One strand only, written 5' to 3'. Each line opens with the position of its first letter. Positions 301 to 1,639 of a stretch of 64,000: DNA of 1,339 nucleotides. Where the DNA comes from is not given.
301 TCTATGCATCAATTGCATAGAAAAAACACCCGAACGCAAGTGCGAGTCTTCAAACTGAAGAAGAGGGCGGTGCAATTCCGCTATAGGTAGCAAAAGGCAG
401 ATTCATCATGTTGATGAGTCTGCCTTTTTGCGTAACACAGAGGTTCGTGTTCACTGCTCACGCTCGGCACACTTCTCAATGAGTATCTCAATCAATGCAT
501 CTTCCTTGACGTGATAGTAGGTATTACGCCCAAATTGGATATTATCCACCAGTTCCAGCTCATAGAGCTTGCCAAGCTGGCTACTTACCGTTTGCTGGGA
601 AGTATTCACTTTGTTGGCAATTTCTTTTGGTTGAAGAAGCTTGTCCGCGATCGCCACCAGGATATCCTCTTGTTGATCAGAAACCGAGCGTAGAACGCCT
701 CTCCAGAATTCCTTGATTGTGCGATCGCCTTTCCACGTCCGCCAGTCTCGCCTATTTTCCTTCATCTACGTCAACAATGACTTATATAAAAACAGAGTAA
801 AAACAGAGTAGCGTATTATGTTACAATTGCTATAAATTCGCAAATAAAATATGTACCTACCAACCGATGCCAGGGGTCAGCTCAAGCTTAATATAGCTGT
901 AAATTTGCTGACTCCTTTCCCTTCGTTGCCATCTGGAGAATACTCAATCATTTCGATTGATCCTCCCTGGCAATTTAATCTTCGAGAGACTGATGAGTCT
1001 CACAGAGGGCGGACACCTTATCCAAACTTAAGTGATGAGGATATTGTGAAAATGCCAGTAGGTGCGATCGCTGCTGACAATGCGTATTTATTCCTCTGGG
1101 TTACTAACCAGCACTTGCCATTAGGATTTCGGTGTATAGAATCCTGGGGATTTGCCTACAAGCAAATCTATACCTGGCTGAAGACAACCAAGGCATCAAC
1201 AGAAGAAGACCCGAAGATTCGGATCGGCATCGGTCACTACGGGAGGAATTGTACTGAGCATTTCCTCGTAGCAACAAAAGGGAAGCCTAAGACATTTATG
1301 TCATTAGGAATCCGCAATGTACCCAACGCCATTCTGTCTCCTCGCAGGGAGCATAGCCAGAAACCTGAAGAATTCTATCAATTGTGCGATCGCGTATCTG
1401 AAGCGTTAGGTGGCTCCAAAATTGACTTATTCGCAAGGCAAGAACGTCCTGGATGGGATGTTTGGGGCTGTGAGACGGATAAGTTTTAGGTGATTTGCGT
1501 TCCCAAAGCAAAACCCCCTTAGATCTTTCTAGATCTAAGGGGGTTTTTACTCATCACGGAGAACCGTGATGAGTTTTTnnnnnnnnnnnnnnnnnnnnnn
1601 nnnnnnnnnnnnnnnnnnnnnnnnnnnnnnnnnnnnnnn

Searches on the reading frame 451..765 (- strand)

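Call 3: search_protein_families(library=pfam, proteins=[window:451-765:-], max_evalue=1)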
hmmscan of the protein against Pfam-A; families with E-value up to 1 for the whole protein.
window:451-765:- (104 aa): 19 families
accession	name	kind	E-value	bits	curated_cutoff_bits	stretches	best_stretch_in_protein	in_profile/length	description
PF01022.26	HTH_5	-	2.1e-05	24.7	22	1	34-74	6-46/47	Bacterial regulatory protein, arsR family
PF12802.13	MarR_2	-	2.8e-05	24.6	27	1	29-74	4-51/61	MarR family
PF24033.1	DUF7342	-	0.0023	18.4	31.6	1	39-89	10-63/150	Family of unknown function (DUF7342)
PF12840.13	HTH_20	-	0.0028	18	27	1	46-74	21-49/51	Helix-turn-helix domain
PF13545.12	HTH_Crp_2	-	0.0029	18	27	1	46-91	25-67/70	Crp-like helix-turn-helix domain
PF25213.1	HVO_A0261_N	-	0.004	17.4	35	1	29-75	10-56/86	HVO_A0261 N-terminal domain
PF24270.1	HTH_Cmi2_C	-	0.006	17.3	27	1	33-75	78-120/125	Cmi2, C-terminal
PF13412.12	HTH_24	-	0.0063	16.5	21.9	1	44-72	18-46/48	Winged helix-turn-helix DNA-binding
PF01047.28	MarR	-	0.008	16.5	24.6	1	45-74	19-48/59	MarR family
PF01978.25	TrmB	-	0.013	15.8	25.6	1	44-86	23-64/68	Sugar-specific transcriptional regulator TrmB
PF07904.18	Eaf7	-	0.023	15.5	22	1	36-77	23-65/97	Chromatin modification-related protein EAF7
PF13635.12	DUF4143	-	0.04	14.1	28.1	1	6-77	2-64/160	Domain of unknown function (DUF4143)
PF21248.3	SoFic-like_C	-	0.055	14.1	27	1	49-84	36-71/76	Protein adenylyltransferase SoFic-like, C-terminal domain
PF21984.2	DnaD_N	-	0.065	13.9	27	1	44-78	36-70/101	DnaD N-terminal domain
PF03444.21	HrcA_DNA-bdg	-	0.067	13.3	21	1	42-76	22-56/79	Winged helix-turn-helix transcription repressor, HrcA DNA-binding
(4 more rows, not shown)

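Call 4: search_protein_families(library=ncbifam, proteins=[window:451-765:-], max_evalue=1)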
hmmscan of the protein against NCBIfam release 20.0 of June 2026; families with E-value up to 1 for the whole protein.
window:451-765:- (104 aa): 17 families
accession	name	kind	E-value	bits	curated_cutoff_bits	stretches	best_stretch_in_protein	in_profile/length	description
NF033788.1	HTH_metalloreg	subfamily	9.2e-10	38.2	55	1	34-94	15-76/77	metalloregulator ArsR/SmtB family transcription factor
NF047906.1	CdPbTransRegCmtR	equivalog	1.2e-05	25.2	150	1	33-95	24-86/104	Cd(II)/Pb(II)-sensing metalloregulatory transcriptional regulator CmtR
NF033789.1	repress_SdpR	subfamily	1.6e-05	24.7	100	1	29-95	6-73/79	autorepressor SdpR family transcription factor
NF041413.1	ArsR_Rv2640c_fam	equivalog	7e-05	23.2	155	1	35-92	50-107/118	Rv2640c family ArsR-like transcriptional regulator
NF040939.2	trans_reg_lrs14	equivalog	9.5e-05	22.4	90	1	27-93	18-93/103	Lrs14 family HTH-type transcriptional regulator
TIGR01884.1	cas_HTH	subfamily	0.00075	18.9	60.2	1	25-88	137-200/202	CRISPR-associated CARF protein Csa3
NF038251.1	AdcR_fam_Zn_TF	equivalog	0.0012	19.1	175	1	29-90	35-99/143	zinc-dependent MarR family transcriptional regulator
TIGR02937.1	sigma70-ECF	superfamily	0.0019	17.8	42.9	1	24-68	114-158/165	sigma-70 family RNA polymerase sigma factor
TIGR02985.1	Sig70_bacteroi1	subfamily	0.0036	17.5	126.4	1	17-66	104-153/162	RNA polymerase sigma-70 factor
NF008293.1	PRK11073.1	equivalog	0.0046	16.2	240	1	31-81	173-223/349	nitrogen regulation protein NR(II)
NF045707.1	Dbac_1936_reg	equivalog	0.014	15.4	115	1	26-97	12-84/99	ArsR/SmtB-type metalloregulator TsoR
NF040642.1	sulf_sens_BigR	equivalog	0.017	15.2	155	1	38-90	28-80/95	sulfite-sensing transcriptional repressor BigR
NF041016.1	trans_reg_ArnR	equivalog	0.018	14.4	400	1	31-78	23-71/269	HTH-type transcriptional activator ArnR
NF053755.1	MsvR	equivalog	0.019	14.7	220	1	30-75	13-58/236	transcriptional factor MsvR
NF053606.1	Sta1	subfamily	0.044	13.9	80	1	29-83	19-79/100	Sta1 family transcriptional regulator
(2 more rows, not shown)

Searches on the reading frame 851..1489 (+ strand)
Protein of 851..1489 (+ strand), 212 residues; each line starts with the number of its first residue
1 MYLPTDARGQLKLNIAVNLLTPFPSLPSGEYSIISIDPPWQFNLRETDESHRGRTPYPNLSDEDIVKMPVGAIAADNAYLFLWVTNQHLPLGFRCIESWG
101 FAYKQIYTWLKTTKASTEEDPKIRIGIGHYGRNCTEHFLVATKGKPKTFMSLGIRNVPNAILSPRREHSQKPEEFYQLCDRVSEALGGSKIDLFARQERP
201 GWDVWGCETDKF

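Call 3: search_protein_families(library=pfam, proteins=[window:851-1489:+], max_evalue=1)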
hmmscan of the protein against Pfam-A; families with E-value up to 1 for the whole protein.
window:851-1489:+ (212 aa): 1 family
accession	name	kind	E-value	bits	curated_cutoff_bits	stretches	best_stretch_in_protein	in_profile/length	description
PF05063.20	MT-A70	-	2.5e-35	122.4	23.9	1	31-207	1-171/172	MT-A70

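Call 4: search_protein_families(library=ncbifam, proteins=[window:851-1489:+], max_evalue=1)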
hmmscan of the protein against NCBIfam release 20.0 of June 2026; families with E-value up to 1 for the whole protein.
window:851-1489:+ (212 aa): 0 families

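Call 23: search_protein_families(library=phrogs, proteins=[window:851-1489:+], max_evalue=0.01)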
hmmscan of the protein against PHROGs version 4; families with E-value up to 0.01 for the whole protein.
window:851-1489:+ (212 aa): 5 families
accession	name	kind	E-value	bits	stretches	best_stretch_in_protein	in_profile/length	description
phrog_359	-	other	2.9e-62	212.1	1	12-212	103-297/329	DNA methyltransferase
phrog_21315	-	unknown function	3.1e-31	109.8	1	29-209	238-407/415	-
phrog_10837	-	unknown function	1.3e-24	87.8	1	83-211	2-124/139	-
phrog_15877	-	other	7.2e-16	59.7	1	30-157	4-131/152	DNA methyltransferase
phrog_16888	-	unknown function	0.0016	19.3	1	189-208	8-27/67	-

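Call 38: search_protein_families(library=padloc, proteins=[window:851-1489:+], max_evalue=0.001)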
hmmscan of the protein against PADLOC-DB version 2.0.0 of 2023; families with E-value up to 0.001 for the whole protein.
window:851-1489:+ (212 aa): 3 families
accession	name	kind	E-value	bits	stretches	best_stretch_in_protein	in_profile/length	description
PDLC03262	MTase_II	-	1.3e-55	186.3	1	25-210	4-181/204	Type II methyltransferase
PDLC03221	MTase_II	-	1.7e-36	124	1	20-211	11-194/272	Type II methyltransferase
PDLC03271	MTase_II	-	0.00069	17.3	0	53-160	59-159/228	Type II methyltransferase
